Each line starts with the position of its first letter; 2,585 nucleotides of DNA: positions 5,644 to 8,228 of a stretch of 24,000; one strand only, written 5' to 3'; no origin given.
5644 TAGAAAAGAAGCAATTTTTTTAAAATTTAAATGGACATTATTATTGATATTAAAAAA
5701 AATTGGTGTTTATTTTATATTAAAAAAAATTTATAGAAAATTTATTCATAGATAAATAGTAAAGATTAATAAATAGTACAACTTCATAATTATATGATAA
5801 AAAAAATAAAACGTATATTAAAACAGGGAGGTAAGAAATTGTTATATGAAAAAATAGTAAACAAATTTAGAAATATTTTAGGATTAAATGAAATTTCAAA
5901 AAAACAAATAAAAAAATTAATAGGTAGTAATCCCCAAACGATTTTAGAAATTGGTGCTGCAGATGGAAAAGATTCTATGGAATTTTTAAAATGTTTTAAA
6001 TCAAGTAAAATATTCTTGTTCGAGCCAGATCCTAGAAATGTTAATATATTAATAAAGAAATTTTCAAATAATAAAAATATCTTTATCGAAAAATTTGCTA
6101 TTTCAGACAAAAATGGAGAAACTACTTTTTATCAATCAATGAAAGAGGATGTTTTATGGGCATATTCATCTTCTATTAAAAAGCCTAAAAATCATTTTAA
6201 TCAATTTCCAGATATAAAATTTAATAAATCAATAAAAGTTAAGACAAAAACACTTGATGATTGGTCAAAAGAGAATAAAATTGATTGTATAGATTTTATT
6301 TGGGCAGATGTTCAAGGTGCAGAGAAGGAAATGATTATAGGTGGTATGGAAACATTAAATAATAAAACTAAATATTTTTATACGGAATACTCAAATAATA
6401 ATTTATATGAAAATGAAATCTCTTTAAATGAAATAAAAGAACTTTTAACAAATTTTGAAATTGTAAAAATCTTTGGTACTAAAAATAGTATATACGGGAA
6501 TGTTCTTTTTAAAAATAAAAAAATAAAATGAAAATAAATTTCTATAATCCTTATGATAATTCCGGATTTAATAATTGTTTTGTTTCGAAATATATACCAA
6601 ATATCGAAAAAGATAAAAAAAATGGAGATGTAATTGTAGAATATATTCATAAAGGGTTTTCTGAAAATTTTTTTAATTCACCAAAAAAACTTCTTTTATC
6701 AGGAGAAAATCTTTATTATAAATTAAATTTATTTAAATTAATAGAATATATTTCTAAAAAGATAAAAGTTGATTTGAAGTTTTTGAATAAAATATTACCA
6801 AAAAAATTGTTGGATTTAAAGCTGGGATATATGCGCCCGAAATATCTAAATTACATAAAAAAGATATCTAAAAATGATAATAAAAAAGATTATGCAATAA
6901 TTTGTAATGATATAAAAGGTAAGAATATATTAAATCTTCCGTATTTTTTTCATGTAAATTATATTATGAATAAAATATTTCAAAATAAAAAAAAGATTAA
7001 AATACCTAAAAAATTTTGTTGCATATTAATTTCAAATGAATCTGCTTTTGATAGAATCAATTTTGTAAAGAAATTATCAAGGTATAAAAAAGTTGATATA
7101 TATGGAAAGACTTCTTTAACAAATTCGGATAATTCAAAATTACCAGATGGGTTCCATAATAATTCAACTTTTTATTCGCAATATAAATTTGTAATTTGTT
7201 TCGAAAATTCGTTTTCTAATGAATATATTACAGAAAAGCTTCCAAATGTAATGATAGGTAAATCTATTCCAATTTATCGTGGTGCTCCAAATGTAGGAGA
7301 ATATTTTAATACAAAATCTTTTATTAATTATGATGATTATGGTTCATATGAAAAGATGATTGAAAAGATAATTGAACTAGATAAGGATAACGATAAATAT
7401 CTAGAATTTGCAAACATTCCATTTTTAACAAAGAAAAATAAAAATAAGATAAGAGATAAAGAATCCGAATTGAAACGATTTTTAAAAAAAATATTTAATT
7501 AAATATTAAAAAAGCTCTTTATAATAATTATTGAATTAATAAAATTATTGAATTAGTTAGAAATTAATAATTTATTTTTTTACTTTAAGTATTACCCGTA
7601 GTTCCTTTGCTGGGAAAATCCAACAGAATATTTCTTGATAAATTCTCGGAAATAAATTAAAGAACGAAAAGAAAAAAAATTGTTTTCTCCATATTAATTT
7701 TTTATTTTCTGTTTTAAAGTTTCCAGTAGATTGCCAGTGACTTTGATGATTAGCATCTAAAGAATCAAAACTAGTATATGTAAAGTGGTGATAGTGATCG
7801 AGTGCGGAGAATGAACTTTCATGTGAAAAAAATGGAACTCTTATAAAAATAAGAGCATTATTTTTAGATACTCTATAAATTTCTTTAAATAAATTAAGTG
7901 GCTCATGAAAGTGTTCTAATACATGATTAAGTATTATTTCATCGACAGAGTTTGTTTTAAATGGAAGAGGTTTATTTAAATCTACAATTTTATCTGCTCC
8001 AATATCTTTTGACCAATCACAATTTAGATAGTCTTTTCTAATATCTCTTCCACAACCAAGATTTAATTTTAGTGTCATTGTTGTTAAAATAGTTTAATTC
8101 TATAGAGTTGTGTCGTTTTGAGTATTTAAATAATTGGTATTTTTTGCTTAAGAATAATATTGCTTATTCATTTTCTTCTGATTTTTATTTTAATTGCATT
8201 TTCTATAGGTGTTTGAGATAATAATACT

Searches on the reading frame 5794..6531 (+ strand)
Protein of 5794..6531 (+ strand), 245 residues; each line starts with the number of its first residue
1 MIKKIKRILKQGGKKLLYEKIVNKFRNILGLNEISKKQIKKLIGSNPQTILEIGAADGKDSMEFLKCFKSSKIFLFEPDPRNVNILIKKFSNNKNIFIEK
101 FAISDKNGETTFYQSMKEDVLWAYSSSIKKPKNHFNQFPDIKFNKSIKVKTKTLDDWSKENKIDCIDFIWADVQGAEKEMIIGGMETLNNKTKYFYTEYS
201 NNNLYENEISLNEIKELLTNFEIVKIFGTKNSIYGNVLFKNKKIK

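Call 8: search_protein_families(library=pfam, proteins=[window:5794-6531:+], max_evalue=0.01)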
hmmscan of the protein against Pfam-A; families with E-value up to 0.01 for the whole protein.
window:5794-6531:+ (245 aa): 3 families
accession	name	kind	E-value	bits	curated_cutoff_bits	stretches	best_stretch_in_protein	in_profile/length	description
PF05050.19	Methyltransf_21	-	7.8e-19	68.9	22.7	1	52-219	1-167/173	Methyltransferase FkbM domain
PF13489.12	Methyltransf_23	-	0.006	16.8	27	0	44-166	20-85/164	Methyltransferase domain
PF00398.26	RrnaAD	-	0.0097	15.5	24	0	39-98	23-80/263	Ribosomal RNA adenine dimethylase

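Call 67: search_protein_families(library=ncbifam, proteins=[window:5794-6531:+], max_evalue=0.00001)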
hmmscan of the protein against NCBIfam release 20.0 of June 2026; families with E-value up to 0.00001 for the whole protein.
window:5794-6531:+ (245 aa): 1 family
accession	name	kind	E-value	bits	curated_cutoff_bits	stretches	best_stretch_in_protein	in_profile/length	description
TIGR01444.1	fkbM_fam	subfamily_domain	3.7e-26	92.3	37.7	1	49-200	1-143/143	FkbM family methyltransferase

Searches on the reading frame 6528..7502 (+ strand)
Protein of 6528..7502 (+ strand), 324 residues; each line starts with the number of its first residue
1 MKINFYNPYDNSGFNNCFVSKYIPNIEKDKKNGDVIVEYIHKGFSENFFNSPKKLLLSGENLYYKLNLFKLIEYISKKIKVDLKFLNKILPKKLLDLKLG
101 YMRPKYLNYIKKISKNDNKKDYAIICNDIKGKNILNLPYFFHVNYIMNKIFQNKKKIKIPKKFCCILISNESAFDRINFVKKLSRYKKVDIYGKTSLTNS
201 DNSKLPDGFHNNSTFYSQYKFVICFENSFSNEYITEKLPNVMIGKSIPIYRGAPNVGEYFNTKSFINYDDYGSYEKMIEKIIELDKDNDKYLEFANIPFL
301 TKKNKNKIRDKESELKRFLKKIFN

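Call 8: search_protein_families(library=pfam, proteins=[window:6528-7502:+], max_evalue=0.01)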
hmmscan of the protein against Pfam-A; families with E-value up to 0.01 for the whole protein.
window:6528-7502:+ (324 aa): 1 family
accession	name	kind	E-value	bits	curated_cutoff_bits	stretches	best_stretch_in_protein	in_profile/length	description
PF00852.26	Glyco_transf_10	-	2e-23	83.5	23.9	1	161-295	5-136/182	Glycosyltransferase family 10 (fucosyltransferase) C-term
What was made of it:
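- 6528..7502 (+): GT10-family glycosyltransferase (candidate fucosyltransferase), convergent, 665 bp away; presumed user of the product. Pfam Glyco_transf_10 E 2e-23 (call 8).
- Checked: The GT10 gene (6528-7502, +; Pfam Glyco_transf_10 E 2e-23, call 8) ends 665 bp from the 3' end of the fusion.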

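Call 67: search_protein_families(library=ncbifam, proteins=[window:6528-7502:+], max_evalue=0.00001)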
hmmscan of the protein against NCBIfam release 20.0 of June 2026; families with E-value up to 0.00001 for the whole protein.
window:6528-7502:+ (324 aa): 0 families

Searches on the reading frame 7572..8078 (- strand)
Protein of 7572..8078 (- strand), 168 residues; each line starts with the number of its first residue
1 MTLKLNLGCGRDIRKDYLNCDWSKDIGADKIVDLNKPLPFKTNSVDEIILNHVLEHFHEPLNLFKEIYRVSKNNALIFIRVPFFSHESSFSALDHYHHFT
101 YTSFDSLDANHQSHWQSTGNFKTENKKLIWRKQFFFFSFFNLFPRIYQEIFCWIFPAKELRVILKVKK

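Call 8: search_protein_families(library=pfam, proteins=[window:7572-8078:-], max_evalue=0.01)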
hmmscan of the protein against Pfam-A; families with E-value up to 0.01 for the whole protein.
window:7572-8078:- (168 aa): 4 families
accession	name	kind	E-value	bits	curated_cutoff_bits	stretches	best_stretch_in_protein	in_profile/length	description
PF08241.18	Methyltransf_11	-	1.3e-08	35.8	21.2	1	33-79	50-95/95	Methyltransferase domain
PF13489.12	Methyltransf_23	-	2e-06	28.1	27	1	41-98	78-131/164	Methyltransferase domain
PF13847.12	Methyltransf_31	-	0.0036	17.4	27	1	33-81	62-111/145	Methyltransferase domain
PF13649.12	Methyltransf_25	-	0.0072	17.4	27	0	36-73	57-95/97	Methyltransferase domain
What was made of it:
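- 7572..8078 (-): Downstream same-strand methyltransferase (89-bp gap), probably co-transcribed. Pfam Methyltransf_11 E 1.3e-8 (call 8).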

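Call 67: search_protein_families(library=ncbifam, proteins=[window:7572-8078:-], max_evalue=0.00001)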
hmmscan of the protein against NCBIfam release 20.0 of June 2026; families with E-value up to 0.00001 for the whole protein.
window:7572-8078:- (168 aa): 0 families
